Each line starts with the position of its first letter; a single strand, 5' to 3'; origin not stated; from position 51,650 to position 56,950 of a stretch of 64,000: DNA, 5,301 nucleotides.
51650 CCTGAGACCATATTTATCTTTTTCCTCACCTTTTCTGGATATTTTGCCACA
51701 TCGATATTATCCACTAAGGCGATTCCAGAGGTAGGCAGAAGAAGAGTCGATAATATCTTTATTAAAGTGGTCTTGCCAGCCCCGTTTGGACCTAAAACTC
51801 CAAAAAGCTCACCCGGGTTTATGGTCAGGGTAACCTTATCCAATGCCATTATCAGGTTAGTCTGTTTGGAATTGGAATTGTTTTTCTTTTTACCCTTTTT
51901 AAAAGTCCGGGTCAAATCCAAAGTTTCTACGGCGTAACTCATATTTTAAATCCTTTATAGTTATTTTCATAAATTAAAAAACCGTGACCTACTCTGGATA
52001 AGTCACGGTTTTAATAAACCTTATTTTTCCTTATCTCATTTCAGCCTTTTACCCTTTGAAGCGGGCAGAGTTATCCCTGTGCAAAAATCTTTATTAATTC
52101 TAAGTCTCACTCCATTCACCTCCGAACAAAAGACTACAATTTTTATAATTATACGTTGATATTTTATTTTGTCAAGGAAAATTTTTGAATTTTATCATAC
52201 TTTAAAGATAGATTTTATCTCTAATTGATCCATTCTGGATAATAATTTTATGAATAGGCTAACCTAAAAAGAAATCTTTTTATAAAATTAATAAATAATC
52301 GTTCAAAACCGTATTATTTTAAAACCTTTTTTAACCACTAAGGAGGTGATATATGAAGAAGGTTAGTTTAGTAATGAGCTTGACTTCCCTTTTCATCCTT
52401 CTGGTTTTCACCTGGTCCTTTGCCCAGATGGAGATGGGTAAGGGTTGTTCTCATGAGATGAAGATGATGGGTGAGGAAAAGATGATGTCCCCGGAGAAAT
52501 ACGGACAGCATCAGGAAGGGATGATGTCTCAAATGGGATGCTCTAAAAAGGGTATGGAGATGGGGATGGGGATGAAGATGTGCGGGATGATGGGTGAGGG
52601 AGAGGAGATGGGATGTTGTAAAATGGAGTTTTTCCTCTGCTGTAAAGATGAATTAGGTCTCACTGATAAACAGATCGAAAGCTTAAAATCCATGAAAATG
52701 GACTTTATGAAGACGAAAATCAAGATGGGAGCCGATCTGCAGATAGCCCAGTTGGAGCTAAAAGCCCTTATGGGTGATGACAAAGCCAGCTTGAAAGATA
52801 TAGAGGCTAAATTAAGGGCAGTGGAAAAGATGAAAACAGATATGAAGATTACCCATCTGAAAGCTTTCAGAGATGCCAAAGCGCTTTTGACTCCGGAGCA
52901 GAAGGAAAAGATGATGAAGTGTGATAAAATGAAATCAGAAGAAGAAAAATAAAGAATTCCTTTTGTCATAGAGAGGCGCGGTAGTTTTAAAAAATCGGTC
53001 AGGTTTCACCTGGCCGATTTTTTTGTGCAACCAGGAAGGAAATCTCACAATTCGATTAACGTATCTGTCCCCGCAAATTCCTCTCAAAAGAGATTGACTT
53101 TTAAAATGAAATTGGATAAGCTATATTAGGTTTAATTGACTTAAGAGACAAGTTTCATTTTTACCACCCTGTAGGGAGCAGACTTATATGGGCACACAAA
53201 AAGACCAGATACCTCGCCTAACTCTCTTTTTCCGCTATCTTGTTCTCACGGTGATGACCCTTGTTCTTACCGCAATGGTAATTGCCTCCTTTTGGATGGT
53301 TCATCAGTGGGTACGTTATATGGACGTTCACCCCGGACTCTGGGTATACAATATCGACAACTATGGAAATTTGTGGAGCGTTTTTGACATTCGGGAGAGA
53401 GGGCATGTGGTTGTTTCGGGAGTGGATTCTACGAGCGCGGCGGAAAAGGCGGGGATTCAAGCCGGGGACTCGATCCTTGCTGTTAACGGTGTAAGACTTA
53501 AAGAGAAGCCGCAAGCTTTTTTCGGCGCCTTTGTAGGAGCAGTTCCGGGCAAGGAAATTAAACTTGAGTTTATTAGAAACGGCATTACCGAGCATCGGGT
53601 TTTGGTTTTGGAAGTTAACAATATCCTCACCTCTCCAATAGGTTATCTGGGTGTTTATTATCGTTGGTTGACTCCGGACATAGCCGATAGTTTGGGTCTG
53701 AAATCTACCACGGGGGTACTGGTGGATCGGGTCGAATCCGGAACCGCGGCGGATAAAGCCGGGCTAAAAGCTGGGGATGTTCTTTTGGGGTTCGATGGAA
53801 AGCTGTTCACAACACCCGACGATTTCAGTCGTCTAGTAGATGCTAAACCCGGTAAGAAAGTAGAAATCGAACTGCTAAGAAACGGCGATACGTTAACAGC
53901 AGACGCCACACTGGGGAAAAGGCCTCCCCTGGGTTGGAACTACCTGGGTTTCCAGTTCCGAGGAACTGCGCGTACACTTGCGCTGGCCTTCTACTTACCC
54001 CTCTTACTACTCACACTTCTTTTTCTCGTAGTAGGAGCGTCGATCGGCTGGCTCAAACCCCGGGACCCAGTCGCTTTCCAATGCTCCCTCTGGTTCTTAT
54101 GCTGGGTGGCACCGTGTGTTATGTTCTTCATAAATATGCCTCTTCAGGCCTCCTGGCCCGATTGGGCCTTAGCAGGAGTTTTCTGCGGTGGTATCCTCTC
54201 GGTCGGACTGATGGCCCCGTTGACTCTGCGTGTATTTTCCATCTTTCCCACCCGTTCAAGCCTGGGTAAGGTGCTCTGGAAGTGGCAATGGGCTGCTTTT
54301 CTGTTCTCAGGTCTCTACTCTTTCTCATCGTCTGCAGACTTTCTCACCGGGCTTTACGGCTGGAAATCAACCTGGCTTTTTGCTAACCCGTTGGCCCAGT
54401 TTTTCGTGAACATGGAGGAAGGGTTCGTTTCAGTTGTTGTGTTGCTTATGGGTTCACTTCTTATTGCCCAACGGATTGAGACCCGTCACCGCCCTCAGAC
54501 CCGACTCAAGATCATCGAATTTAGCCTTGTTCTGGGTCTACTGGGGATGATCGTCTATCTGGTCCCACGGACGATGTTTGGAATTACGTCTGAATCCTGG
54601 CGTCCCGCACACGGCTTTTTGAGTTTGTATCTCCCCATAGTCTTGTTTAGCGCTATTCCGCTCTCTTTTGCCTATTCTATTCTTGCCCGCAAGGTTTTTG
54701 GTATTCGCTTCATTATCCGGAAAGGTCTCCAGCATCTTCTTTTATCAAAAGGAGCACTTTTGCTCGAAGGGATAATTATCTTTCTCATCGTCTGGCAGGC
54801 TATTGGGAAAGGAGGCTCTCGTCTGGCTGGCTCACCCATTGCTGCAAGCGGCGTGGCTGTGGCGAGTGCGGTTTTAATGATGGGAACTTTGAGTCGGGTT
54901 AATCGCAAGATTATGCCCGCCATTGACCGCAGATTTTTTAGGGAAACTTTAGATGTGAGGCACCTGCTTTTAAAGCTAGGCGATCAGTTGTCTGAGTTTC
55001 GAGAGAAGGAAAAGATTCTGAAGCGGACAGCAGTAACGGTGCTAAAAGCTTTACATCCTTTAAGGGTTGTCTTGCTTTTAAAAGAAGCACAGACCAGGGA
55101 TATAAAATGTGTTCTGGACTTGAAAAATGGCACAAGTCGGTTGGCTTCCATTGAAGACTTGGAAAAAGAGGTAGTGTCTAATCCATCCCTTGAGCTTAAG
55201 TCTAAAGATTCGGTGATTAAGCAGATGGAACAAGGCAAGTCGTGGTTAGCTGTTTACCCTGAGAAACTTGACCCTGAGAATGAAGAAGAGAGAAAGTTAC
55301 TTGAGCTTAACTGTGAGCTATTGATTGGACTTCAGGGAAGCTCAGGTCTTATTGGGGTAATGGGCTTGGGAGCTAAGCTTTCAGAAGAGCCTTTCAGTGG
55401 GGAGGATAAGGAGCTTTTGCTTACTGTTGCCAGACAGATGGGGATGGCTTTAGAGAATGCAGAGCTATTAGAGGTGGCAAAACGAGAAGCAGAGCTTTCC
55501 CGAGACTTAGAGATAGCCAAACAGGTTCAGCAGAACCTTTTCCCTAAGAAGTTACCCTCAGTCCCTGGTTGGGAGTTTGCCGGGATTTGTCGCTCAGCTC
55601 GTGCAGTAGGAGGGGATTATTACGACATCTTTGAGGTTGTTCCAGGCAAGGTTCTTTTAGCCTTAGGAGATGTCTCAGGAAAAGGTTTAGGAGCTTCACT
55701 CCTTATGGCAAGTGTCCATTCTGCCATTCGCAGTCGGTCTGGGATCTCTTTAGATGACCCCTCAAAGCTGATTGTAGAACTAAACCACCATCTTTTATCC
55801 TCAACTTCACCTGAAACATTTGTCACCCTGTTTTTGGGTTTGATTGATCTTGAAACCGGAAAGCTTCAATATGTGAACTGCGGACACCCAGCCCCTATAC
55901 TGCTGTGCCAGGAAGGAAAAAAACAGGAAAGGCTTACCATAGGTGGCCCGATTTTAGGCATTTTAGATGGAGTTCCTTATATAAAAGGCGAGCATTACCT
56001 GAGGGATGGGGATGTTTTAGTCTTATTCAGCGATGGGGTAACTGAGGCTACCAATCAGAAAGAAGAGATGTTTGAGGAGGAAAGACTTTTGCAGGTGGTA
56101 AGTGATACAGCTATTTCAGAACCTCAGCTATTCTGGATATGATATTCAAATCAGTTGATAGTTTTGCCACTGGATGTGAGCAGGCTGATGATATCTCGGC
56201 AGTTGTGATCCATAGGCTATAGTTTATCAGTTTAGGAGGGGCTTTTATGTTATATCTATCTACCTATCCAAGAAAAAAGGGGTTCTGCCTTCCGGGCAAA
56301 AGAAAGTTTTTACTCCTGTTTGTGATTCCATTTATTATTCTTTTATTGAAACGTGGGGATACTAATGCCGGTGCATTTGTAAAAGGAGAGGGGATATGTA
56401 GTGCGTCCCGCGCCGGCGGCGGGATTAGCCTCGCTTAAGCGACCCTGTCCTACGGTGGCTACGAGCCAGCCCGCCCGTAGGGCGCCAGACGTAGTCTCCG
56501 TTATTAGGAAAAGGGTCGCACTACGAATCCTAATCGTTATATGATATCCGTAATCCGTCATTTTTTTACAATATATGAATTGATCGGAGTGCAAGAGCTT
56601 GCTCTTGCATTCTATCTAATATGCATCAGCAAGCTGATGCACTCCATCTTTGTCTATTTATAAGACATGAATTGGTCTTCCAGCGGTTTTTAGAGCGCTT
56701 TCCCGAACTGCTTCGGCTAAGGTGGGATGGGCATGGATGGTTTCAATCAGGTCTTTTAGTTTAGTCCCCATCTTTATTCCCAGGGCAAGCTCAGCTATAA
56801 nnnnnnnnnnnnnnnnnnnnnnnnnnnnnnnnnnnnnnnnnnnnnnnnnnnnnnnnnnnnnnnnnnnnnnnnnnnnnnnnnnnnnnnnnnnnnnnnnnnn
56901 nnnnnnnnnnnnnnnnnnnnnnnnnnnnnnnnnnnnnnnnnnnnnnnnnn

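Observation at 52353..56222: Met-rich LTXXQ periplasmic protein beside a PDZ-PDZ-multiTM-GAF-PP2C sensor phosphatase with a GC-rich 5' half and an out-of-frame 3' end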

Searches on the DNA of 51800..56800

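Call 8: search_rna_families(source=window, start=51800, end=56800, threshold=evalue, max_evalue=1)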
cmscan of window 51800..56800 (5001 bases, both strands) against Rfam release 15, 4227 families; matches with E-value up to 1: 1.
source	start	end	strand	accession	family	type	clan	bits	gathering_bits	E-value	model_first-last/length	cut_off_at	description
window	52764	52819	+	RF01153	sn3060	Gene; snRNA; snoRNA; CD-box;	-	22.2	45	0.31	1-67/67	no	Small nucleolar RNA sn3060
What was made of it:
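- Tried and rejected: Rfam scan of 51800-56800 found nothing relevant (call 8).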
